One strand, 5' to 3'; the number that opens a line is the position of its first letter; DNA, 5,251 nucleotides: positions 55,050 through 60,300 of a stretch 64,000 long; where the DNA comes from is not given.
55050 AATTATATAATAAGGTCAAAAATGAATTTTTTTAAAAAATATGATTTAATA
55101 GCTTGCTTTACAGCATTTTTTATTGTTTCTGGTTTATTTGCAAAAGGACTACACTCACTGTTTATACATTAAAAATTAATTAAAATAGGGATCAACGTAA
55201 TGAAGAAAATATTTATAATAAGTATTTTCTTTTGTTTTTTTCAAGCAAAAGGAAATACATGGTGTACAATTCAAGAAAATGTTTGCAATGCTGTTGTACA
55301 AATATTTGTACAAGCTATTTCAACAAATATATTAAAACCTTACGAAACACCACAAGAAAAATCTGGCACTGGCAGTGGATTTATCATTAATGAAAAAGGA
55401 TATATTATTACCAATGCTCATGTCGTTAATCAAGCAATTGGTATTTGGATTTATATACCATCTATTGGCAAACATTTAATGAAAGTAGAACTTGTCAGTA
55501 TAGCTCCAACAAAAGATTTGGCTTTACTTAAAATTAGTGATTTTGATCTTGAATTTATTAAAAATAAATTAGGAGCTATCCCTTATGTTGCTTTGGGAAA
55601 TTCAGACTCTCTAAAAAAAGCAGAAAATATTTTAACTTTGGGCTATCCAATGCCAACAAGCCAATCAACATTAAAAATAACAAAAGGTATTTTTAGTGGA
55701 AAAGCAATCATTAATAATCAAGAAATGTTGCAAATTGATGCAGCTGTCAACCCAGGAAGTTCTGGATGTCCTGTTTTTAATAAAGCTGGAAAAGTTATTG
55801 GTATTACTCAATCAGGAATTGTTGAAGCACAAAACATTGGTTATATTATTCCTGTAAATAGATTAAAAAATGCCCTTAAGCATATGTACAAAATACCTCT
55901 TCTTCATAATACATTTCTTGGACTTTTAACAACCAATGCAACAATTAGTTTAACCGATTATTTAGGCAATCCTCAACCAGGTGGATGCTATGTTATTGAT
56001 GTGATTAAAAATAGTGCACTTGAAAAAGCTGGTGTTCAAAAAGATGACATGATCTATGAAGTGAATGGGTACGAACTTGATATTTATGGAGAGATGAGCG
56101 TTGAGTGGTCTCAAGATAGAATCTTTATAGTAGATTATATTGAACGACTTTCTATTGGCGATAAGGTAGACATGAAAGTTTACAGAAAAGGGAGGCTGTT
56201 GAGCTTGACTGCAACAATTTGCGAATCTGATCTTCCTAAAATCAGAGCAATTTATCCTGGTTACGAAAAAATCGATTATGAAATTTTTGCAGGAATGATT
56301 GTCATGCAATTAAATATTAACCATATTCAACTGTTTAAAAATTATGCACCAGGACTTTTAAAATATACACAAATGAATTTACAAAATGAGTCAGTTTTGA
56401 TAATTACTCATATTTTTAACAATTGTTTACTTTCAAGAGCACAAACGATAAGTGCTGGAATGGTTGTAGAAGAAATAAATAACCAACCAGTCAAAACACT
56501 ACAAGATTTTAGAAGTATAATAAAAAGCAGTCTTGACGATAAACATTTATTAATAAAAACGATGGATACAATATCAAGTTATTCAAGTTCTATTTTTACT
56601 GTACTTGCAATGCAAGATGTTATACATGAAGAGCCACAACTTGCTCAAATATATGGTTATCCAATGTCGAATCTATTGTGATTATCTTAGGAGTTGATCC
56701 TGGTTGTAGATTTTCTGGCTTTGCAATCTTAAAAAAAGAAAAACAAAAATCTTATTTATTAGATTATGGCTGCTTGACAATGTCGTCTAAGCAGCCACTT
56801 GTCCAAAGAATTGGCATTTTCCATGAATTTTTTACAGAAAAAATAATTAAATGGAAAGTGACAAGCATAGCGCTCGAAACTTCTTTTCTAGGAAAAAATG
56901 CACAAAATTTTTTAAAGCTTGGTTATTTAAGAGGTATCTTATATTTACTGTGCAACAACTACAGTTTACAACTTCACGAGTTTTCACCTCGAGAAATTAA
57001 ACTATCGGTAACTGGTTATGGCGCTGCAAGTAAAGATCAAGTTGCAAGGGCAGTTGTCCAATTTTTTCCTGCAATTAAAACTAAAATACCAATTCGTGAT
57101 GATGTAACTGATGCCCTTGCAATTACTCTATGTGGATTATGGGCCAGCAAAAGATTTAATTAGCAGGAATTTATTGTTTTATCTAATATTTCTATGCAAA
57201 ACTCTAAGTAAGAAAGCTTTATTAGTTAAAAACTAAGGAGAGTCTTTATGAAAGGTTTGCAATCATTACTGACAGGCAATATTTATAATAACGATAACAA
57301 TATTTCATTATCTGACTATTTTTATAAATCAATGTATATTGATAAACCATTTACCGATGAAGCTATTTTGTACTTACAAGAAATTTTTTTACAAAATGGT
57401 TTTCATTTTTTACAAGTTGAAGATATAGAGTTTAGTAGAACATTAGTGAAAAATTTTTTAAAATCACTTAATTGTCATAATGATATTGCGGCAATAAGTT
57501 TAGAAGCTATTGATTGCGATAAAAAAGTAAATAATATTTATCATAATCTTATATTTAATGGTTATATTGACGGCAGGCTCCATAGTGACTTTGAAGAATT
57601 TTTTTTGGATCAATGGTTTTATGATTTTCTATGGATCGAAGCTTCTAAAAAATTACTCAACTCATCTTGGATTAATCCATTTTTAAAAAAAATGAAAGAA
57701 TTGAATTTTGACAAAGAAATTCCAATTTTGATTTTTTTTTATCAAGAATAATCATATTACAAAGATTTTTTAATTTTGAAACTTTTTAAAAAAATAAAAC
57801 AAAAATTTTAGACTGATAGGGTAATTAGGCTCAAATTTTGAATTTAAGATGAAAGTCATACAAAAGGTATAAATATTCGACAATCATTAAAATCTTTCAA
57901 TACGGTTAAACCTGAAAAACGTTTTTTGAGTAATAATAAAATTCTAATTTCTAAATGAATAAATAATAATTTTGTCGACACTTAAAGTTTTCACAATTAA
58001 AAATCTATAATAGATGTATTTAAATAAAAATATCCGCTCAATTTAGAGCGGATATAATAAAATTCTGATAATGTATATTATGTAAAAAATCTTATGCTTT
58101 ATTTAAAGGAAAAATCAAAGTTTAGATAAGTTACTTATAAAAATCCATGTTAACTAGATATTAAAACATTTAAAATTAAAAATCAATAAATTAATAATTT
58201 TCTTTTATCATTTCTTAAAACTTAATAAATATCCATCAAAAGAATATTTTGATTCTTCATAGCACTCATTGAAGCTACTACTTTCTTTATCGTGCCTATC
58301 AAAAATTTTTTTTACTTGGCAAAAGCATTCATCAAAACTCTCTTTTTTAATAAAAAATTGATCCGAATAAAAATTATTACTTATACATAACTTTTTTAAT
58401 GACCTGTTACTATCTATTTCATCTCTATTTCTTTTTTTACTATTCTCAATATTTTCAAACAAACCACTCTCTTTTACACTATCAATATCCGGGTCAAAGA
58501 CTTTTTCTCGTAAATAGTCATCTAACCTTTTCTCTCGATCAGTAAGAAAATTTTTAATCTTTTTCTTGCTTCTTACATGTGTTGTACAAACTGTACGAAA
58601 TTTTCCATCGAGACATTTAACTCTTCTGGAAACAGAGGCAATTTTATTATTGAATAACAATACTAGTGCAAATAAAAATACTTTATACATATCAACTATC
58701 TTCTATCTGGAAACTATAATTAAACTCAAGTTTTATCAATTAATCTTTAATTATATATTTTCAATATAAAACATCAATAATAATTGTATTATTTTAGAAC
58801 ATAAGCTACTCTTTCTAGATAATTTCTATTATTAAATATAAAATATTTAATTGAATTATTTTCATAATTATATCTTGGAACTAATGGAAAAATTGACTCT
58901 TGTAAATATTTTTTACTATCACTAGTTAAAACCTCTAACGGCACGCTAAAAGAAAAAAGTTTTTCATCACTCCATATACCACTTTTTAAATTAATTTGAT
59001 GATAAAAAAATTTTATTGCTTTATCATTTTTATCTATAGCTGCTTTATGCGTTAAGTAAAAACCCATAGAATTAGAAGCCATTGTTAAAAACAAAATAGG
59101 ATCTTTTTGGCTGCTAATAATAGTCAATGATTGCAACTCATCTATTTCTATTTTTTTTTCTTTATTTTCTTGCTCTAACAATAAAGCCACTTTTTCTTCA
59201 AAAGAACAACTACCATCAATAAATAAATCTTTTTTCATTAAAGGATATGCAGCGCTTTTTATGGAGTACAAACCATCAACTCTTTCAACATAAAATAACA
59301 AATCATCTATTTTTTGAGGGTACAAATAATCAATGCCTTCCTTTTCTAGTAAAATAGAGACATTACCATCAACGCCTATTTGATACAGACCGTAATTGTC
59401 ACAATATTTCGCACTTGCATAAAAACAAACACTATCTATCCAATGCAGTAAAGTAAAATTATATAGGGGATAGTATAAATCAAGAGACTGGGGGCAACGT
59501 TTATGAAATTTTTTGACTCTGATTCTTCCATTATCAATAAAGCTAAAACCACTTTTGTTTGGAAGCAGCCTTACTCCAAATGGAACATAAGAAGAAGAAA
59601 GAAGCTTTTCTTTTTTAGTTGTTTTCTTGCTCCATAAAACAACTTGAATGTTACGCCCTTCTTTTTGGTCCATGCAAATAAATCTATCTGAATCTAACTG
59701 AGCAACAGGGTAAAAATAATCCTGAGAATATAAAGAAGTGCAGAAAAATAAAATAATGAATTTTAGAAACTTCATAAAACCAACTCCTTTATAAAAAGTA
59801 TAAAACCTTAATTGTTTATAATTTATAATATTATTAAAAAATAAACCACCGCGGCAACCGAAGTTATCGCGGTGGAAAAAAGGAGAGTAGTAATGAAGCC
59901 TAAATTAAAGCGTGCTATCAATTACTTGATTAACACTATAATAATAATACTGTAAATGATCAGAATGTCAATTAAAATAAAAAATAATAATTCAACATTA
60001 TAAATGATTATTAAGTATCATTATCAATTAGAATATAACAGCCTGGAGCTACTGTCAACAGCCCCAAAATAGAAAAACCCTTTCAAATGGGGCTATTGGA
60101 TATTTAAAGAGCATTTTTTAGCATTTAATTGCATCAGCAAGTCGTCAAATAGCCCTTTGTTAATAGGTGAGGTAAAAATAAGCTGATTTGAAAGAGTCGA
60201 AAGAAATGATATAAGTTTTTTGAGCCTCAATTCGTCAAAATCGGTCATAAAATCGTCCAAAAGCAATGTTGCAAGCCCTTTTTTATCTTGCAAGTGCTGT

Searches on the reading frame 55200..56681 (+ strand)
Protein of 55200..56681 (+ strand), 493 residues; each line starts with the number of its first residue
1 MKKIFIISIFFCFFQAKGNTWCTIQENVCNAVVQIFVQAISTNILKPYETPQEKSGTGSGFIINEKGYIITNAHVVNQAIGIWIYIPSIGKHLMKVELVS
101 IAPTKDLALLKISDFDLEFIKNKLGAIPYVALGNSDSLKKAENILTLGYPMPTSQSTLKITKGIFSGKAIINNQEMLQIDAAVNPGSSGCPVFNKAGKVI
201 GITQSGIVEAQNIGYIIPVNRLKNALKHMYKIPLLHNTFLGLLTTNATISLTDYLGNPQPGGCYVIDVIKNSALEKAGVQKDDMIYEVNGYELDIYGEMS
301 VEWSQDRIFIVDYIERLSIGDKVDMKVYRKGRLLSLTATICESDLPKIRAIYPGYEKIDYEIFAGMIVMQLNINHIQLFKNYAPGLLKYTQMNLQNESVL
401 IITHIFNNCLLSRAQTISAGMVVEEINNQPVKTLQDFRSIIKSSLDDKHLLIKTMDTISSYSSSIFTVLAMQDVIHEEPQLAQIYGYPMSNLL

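Call 9: search_protein_families(library=ncbifam, proteins=[window:55200-56681:+])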
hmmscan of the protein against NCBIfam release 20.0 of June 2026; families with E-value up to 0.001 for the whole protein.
window:55200-56681:+ (493 aa): 13 families
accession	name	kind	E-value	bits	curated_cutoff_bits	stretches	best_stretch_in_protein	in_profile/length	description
TIGR02037.1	degP_htrA_DO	subfamily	1.7e-53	182.1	416.2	1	44-449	48-418/434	Do family serine endopeptidase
NF041521.1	HhoA_HhoB_HtrA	equivalog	1.8e-41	142.5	450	1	40-338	41-329/335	HhoA/HhoB/HtrA family serine endopeptidase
NF047968.1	SerProtHtrA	equivalog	6.3e-39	134.3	470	1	23-336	57-353/357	serine protease HtrA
TIGR02038.1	protease_degS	equivalog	4.3e-27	95.2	422.95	1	29-342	55-348/351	outer membrane-stress sensor serine endopeptidase DegS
NF008189.1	PRK10942.1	equivalog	4.4e-26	91.4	720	1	53-347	110-388/477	serine endoprotease DegP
NF007526.1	PRK10139.1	equivalog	1.5e-25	89.8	756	1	49-302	84-332/456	serine endoprotease DegQ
NF040960.1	MamE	equivalog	1.1e-23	83.7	800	1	52-223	118-287/659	magnetosome formation protease MamE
NF008147.1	PRK10898.1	equivalog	2.1e-23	83.1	408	1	29-343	55-350/352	outer membrane-stress sensor serine endopeptidase DegS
NF050055.1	SerProtHtrAMycob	equivalog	1.4e-22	80.3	800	1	51-339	222-497/502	serine protease HtrA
NF053637.1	SerProtHtrAspr2045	equivalog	1.5e-16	60.3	650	1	26-336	67-382/394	serine protease HtrA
NF033740.0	MarP_fam_protase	equivalog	2.2e-15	56.6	250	1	53-228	208-376/390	MarP family serine protease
NF040961.1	MamO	equivalog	2.3e-14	52.7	800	1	26-231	68-269/648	magnetosome protein MamO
NF041199.1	trx7_PDZ_seleno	equivalog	7.6e-05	21.8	300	1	270-338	329-388/390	Trx7/PDZ domain-containing (seleno)protein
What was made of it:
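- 53623..57163 (+): Conserved left block dnaB (53623-54999), htrA-like (55200-56681) and ruvC (56678-57163), transcribed towards the site. Call 9.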

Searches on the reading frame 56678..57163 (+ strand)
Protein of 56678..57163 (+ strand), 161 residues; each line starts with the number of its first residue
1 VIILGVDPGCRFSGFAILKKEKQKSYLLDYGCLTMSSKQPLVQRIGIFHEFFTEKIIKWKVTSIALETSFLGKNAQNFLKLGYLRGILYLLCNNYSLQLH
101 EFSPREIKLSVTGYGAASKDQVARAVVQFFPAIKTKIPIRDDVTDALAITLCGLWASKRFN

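Call 9: search_protein_families(library=ncbifam, proteins=[window:56678-57163:+])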
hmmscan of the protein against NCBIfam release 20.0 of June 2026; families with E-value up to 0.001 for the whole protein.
window:56678-57163:+ (161 aa): 2 families
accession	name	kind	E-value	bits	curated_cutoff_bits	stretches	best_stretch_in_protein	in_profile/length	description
NF000711.0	PRK00039.2-1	equivalog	7.4e-35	120.2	163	1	1-157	1-155/161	crossover junction endodeoxyribonuclease RuvC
TIGR00228.1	ruvC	equivalog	1.4e-25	90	100.65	1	3-152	1-146/156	crossover junction endodeoxyribonuclease RuvC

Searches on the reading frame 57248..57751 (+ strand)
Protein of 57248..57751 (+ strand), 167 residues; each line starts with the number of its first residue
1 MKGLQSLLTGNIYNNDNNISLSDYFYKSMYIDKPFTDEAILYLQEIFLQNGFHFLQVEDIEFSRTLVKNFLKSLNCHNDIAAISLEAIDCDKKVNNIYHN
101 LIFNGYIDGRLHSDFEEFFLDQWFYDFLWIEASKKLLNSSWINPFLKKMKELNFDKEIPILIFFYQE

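Call 9: search_protein_families(library=ncbifam, proteins=[window:57248-57751:+])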
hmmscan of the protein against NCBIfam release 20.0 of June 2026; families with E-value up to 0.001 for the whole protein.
window:57248-57751:+ (167 aa): 0 families

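Call 11: find_encoding_contigs(protein=window:57248-57751:+, flank=10000, max_places=10)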
Protein window:57248-57751:+ (167 aa): 7 contigs read that carry it; 4 places shown.
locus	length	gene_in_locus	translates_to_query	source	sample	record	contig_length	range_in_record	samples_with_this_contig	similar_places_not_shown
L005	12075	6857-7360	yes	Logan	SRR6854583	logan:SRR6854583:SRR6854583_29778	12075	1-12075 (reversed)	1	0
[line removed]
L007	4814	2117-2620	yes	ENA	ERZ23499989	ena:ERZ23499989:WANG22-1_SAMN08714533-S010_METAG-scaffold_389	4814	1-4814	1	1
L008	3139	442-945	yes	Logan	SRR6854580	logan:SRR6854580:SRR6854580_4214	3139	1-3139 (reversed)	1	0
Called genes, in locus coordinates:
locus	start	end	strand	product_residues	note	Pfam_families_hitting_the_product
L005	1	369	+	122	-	?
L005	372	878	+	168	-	-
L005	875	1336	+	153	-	-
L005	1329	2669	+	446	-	-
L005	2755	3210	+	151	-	PF01281:Ribosomal_L9_N, PF03948:Ribosomal_L9_C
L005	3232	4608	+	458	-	PF00772:DnaB, PF03796:DnaB_C, PF13481:AAA_25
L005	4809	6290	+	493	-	PF00089:Trypsin, PF13365:Trypsin_2, PF13180:PDZ_2 (weak), PF00595:PDZ (faint), PF17820:PDZ_6 (faint)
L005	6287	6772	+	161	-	PF02075:RuvC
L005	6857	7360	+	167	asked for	-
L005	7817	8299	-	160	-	-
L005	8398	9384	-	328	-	-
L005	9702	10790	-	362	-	PF02463:SMC_N, PF13175:AAA_15, PF13476:AAA_23, PF13304:AAA_21 (faint)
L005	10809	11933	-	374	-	PF00712:DNA_pol3_beta, PF02767:DNA_pol3_beta_2, PF02768:DNA_pol3_beta_3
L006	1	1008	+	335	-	?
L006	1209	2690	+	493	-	PF00089:Trypsin, PF13365:Trypsin_2, PF13180:PDZ_2 (weak), PF00595:PDZ (faint), PF17820:PDZ_6 (faint)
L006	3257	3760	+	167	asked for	-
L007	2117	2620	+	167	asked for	-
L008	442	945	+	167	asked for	-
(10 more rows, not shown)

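Call 51: search_protein_families(library=pfam, proteins=[window:57248-57751:+], max_evalue=0.1)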
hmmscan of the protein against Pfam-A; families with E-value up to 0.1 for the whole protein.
window:57248-57751:+ (167 aa): 0 families

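Call 52: find_homologous_proteins(query=window:57248-57751:+, max_evalue=0.001)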
Query window:57248-57751:+ (167 aa): 2 proteins with E <= 0.001 among 28 candidates.
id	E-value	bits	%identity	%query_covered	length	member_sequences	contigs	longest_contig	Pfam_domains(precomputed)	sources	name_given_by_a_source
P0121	6.6e-106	370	100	100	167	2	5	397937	-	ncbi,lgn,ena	-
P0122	4.7e-15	74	34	78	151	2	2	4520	-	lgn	-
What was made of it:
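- Tried and rejected: There is only one distant homologue (call 52).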

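Call 63: predict_structure(alignment_id=A2)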
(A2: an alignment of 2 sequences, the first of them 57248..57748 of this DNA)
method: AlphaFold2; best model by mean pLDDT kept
length: 167 residues; sequences in the alignment: 2
mean_pLDDT: 52.5   pTM: 0.55
mean pLDDT of the five models: 52.5, 43.7, 39.6, 38.1, 34.8
residues with pLDDT >= 90: 0; 70-90: 18; 50-70: 73; < 50: 76
segments of 3 or more residues with pLDDT < 50: 1-23, 75-125
pLDDT, mean of each block of 10 residues (from residue 1): 40 38 52 64 65 72 67 45 28 38 38 37 54 59 65 64 69
secondary structure, 60 per line:
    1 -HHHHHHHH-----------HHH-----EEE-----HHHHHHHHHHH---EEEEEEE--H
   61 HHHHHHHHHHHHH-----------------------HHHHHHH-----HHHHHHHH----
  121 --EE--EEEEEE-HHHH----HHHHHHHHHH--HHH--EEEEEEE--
elements in order: H2-9 E29-31 H37-47 E51-57 H60-73 H97-103 H109-116 E127-132 H134-137 H142-151 E159-165
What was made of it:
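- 57248..57751 (+): Last gene of the left, plus-strand block: a 167-aa protein with no family match, the gene immediately left of dif in at least 10 species. The AlphaFold model has low confidence, pLDDT 52 (call 63).
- Tried and rejected: The AlphaFold model has pLDDT 52 (call 63), too poor for a fold search.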

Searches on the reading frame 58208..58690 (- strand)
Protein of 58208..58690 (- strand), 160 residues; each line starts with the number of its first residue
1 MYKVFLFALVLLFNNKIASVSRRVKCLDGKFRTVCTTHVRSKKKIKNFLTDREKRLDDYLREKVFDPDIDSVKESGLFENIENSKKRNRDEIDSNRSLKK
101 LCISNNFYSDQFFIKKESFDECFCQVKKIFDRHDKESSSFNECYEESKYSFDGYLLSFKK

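Call 9: search_protein_families(library=ncbifam, proteins=[window:58208-58690:-])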
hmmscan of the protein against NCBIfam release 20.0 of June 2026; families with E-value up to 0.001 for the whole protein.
window:58208-58690:- (160 aa): 0 families

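Call 51: search_protein_families(library=pfam, proteins=[window:58208-58690:-], max_evalue=0.1)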
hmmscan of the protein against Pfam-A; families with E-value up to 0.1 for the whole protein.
window:58208-58690:- (160 aa): 1 family
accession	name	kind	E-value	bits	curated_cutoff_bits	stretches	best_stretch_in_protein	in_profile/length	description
PF25101.1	Spectrin_7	-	0.067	14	27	0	20-61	25-67/99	Animal spectrin repeats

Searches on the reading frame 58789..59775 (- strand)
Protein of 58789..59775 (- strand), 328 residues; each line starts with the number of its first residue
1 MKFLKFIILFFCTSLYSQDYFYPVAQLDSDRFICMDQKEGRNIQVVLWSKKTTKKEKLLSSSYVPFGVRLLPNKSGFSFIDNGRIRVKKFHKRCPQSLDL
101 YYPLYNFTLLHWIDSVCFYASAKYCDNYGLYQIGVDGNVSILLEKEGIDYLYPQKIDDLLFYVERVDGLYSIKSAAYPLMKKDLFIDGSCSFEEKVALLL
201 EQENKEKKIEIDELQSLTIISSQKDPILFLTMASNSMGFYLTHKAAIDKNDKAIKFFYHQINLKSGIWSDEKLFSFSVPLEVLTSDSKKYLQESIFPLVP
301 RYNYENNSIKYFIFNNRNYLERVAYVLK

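Call 9: search_protein_families(library=ncbifam, proteins=[window:58789-59775:-])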
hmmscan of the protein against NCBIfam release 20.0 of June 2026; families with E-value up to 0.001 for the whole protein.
window:58789-59775:- (328 aa): 0 families

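Call 51: search_protein_families(library=pfam, proteins=[window:58789-59775:-], max_evalue=0.1)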
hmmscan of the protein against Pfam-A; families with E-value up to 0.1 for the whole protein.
window:58789-59775:- (328 aa): 1 family
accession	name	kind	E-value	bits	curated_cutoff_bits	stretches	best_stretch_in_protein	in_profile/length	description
PF14567.11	SUKH_5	-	0.00076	19.7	27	1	20-56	91-126/142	SMI1-KNR4 cell-wall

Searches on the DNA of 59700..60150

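Call 62: search_rna_families(source=window, start=59700, end=60150, threshold=evalue, max_evalue=1, show_alignments=2)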
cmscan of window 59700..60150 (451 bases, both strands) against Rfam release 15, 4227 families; matches with E-value up to 1: 2.
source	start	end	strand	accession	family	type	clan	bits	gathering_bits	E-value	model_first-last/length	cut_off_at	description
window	59814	59929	+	RF01437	S_pombe_snR10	Gene; snRNA; snoRNA; HACA-box;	CL00031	29.4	50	0.03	1-167/167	no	small nucleolar RNA snR10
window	59839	59944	-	RF00616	LhrC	Gene; sRNA;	CL00114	22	110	0.54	1-111/111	no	Listeria LhrC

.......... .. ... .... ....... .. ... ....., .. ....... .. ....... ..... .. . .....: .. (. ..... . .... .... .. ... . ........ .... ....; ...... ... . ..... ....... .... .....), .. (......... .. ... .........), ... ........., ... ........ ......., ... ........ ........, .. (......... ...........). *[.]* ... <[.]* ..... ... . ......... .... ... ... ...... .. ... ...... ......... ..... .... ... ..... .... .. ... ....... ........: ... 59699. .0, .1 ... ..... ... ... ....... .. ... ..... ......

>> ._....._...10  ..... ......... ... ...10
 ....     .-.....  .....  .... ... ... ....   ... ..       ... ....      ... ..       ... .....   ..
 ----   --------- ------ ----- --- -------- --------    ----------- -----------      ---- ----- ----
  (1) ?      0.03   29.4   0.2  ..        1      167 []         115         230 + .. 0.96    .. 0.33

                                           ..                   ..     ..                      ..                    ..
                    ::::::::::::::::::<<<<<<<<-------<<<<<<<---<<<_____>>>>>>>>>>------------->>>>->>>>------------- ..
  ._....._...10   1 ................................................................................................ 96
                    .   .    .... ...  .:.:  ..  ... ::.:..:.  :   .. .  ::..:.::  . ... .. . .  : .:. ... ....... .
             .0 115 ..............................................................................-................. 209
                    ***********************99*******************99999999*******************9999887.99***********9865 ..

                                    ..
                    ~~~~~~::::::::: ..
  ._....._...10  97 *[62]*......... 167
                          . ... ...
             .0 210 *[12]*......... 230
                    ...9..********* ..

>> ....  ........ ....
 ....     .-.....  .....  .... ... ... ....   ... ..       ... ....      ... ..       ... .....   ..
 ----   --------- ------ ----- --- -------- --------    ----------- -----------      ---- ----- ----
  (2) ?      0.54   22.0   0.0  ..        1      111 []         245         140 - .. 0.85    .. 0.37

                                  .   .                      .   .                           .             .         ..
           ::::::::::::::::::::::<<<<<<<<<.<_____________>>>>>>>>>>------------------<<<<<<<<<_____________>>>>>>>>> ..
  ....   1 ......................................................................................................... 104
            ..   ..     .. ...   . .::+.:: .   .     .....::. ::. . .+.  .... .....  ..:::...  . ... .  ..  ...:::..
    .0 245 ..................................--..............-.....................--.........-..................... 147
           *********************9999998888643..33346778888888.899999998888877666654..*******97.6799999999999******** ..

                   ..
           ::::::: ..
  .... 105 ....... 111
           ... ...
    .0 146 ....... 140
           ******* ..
